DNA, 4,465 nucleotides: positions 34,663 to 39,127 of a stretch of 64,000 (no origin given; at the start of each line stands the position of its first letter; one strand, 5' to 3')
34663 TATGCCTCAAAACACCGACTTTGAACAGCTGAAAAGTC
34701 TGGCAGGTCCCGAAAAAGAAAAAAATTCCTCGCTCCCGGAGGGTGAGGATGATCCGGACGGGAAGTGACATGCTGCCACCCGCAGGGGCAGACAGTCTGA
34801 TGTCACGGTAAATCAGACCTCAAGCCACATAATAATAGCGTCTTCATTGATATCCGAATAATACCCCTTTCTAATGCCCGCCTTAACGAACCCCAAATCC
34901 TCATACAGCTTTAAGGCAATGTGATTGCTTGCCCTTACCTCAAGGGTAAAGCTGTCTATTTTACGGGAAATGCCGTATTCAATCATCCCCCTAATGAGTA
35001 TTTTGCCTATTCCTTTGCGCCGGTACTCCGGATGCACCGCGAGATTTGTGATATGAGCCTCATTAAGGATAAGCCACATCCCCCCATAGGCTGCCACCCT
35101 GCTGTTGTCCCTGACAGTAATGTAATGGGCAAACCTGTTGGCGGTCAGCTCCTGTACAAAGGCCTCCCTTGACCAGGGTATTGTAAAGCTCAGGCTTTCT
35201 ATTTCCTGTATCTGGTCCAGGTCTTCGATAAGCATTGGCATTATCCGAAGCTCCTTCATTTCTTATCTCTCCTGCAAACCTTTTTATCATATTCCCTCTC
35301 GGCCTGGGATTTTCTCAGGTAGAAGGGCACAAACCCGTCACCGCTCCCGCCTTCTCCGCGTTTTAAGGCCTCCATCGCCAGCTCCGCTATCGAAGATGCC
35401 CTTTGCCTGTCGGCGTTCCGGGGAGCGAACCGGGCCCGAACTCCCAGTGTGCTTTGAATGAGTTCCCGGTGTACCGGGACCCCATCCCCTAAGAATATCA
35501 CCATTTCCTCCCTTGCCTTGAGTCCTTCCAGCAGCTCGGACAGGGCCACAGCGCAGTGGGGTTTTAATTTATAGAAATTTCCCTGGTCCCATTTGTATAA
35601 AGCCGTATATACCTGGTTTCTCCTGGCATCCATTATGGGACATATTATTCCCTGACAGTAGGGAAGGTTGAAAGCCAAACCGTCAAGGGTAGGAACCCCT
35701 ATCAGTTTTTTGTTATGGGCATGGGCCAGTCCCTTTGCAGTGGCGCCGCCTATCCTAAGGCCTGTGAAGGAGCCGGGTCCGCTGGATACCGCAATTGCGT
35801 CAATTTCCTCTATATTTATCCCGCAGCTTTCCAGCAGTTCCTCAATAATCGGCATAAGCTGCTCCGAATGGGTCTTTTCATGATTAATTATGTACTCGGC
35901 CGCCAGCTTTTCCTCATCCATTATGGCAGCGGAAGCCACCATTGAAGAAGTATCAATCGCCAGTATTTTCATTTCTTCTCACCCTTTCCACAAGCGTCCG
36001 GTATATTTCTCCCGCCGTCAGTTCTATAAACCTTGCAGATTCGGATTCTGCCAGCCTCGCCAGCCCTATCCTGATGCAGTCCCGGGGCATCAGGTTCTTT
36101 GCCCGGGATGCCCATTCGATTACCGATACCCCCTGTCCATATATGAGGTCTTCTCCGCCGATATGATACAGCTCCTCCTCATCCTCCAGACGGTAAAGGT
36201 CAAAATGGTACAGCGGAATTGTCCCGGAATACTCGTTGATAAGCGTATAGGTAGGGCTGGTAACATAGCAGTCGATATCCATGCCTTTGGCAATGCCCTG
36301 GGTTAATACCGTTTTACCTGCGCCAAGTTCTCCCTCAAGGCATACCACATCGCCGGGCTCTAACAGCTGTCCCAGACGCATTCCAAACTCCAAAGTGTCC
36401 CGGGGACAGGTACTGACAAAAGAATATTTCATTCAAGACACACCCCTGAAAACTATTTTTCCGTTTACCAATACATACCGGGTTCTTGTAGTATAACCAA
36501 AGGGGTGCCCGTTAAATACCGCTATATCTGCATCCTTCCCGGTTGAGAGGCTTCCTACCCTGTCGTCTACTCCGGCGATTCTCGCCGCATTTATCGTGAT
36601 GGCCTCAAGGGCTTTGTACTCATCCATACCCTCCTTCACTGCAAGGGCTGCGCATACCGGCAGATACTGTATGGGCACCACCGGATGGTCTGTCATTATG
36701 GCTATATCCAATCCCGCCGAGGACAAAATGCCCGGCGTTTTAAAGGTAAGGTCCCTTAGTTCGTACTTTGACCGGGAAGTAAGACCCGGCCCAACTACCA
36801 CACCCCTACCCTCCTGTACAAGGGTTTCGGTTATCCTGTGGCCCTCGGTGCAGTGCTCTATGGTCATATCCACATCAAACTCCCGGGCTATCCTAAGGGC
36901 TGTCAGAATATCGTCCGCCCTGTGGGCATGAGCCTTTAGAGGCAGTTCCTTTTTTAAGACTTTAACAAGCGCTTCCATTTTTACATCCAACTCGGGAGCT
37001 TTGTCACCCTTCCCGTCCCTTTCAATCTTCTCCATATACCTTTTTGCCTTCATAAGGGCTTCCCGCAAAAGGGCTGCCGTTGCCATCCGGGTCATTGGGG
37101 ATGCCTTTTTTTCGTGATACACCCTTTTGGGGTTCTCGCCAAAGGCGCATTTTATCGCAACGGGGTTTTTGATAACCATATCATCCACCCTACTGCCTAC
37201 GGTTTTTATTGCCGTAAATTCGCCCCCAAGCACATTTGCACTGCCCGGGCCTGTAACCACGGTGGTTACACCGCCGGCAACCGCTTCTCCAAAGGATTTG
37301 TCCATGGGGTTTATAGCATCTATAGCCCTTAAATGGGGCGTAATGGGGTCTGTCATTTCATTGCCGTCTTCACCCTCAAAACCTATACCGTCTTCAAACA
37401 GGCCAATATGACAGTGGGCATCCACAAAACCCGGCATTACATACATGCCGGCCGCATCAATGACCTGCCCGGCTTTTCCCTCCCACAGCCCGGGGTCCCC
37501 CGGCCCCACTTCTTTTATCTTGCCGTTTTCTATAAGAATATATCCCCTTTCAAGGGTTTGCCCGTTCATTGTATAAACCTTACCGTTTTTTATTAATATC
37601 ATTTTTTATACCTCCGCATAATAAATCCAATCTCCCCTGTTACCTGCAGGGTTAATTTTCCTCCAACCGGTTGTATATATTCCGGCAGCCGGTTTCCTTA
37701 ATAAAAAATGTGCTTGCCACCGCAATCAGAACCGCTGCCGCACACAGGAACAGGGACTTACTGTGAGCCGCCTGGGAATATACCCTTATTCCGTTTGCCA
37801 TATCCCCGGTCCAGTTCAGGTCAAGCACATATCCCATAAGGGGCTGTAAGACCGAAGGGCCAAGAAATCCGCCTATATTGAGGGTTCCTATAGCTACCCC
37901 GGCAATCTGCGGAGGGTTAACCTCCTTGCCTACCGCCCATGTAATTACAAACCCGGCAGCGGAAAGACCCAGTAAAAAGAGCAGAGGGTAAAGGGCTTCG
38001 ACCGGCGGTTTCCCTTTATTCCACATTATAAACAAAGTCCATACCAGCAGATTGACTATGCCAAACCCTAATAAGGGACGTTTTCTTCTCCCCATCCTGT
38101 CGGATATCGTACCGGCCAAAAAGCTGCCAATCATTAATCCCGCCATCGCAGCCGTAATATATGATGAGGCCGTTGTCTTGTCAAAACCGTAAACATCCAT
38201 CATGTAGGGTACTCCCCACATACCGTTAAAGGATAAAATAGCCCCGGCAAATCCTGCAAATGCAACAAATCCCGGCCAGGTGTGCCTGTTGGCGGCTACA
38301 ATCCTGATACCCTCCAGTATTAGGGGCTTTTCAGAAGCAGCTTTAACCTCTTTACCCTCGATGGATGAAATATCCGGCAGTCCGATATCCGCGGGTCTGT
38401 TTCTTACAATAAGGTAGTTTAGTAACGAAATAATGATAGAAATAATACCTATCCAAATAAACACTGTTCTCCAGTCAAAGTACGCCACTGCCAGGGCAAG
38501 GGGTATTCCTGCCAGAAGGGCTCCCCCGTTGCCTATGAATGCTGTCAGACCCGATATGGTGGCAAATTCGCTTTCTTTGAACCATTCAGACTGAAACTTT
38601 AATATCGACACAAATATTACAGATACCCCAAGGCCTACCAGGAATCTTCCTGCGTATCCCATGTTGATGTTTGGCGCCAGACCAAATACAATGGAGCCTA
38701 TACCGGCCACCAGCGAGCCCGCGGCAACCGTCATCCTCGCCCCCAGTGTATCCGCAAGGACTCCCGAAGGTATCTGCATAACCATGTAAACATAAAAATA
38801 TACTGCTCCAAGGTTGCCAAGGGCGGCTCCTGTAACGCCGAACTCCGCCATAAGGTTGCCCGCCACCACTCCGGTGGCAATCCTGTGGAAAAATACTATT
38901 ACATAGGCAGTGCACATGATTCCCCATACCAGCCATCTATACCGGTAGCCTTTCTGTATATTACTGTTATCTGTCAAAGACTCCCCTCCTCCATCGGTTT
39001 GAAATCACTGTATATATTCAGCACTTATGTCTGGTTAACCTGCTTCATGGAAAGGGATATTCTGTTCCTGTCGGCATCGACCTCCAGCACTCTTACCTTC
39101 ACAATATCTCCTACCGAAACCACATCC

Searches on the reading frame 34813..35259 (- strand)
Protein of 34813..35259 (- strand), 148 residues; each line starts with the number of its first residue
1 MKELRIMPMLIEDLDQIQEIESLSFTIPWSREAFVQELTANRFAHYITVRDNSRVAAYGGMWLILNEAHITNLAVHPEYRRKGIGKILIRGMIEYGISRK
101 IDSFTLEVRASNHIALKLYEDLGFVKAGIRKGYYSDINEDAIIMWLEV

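Call 9: search_protein_families(library=pfam, proteins=[window:34813-35259:-])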
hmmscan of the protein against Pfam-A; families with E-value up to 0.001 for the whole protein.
window:34813-35259:- (148 aa): 8 families
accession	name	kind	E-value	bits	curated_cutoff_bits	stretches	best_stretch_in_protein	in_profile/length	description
PF00583.31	Acetyltransf_1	-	8.1e-21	74.9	20.7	1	15-124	2-116/116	Acetyltransferase (GNAT) family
PF13673.13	Acetyltransf_10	-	1.9e-13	51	23.6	1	30-127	18-110/128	Acetyltransferase (GNAT) domain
PF13508.13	Acetyltransf_7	-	2.6e-13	50.6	27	1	45-125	4-83/84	Acetyltransferase (GNAT) domain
PF08445.16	FR47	-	3.8e-09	36.9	22.1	1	65-127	19-80/86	FR47-like protein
PF13480.13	Acetyltransf_6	-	2.1e-05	25.1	22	1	25-106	50-134/143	Acetyltransferase (GNAT) domain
PF21926.2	FeeM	-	0.00038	20.7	27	1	68-146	81-157/158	N-acyl amino acid synthase FeeM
PF13420.13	Acetyltransf_4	-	0.00039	20.9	24.3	1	68-139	76-149/155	Acetyltransferase (GNAT) domain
PF13302.13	Acetyltransf_3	-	0.00099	20.2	25.4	0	30-125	33-138/138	Acetyltransferase (GNAT) domain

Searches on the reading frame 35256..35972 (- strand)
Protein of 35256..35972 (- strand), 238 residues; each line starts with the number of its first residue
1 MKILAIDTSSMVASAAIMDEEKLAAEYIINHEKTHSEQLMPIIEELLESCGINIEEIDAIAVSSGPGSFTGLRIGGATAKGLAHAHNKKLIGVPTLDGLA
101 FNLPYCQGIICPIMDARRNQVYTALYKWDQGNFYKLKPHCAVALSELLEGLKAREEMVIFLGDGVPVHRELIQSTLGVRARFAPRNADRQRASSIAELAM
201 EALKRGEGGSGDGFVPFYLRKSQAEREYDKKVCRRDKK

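Call 9: search_protein_families(library=pfam, proteins=[window:35256-35972:-])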
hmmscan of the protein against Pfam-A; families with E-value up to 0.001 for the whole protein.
window:35256-35972:- (238 aa): 1 family
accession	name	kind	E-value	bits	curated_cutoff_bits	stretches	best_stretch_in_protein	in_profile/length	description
PF00814.31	TsaD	-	3.6e-40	138.8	24.8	1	32-227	26-263/264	tRNA N6-adenosine threonylcarbamoyltransferase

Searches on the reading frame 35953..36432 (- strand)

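Call 9: search_protein_families(library=pfam, proteins=[window:35953-36432:-])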
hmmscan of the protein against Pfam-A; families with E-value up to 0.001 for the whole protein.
window:35953-36432:- (159 aa): 1 family
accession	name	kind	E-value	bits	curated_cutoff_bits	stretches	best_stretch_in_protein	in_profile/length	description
PF02367.23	TsaE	-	2.3e-39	134.7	26.6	1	11-128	5-122/128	Threonylcarbamoyl adenosine biosynthesis protein TsaE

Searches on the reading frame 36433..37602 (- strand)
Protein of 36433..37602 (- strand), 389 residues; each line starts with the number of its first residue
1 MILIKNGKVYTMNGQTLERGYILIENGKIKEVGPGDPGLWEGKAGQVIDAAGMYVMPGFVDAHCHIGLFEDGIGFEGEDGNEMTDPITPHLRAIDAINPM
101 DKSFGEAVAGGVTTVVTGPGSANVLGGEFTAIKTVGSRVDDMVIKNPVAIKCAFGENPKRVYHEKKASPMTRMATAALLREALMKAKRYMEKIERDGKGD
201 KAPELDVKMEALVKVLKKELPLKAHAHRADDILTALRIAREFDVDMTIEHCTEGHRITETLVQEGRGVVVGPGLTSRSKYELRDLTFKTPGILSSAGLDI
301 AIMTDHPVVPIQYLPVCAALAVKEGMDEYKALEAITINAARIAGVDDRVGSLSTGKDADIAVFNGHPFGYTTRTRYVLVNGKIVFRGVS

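Call 9: search_protein_families(library=pfam, proteins=[window:36433-37602:-])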
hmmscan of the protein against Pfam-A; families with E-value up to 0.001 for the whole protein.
window:36433-37602:- (389 aa): 2 families
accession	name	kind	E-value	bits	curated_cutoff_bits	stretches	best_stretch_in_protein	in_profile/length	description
PF01979.26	Amidohydro_1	-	2.9e-18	66.7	25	1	54-384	1-345/345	Amidohydrolase family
PF07969.17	Amidohydro_3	-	5.4e-18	66.1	29.7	2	247-385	309-472/472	Amidohydrolase family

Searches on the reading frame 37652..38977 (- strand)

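Call 9: search_protein_families(library=pfam, proteins=[window:37652-38977:-])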
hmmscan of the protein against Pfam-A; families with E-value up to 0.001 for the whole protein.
window:37652-38977:- (441 aa): 2 families
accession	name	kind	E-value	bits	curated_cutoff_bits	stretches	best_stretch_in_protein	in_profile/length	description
PF07690.21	MFS_1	-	6.5e-40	137.5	33.4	1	22-376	2-345/347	Major Facilitator Superfamily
PF00083.30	Sugar_tr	-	1.1e-05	25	22.3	1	242-369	17-146/452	Sugar (and other) transporter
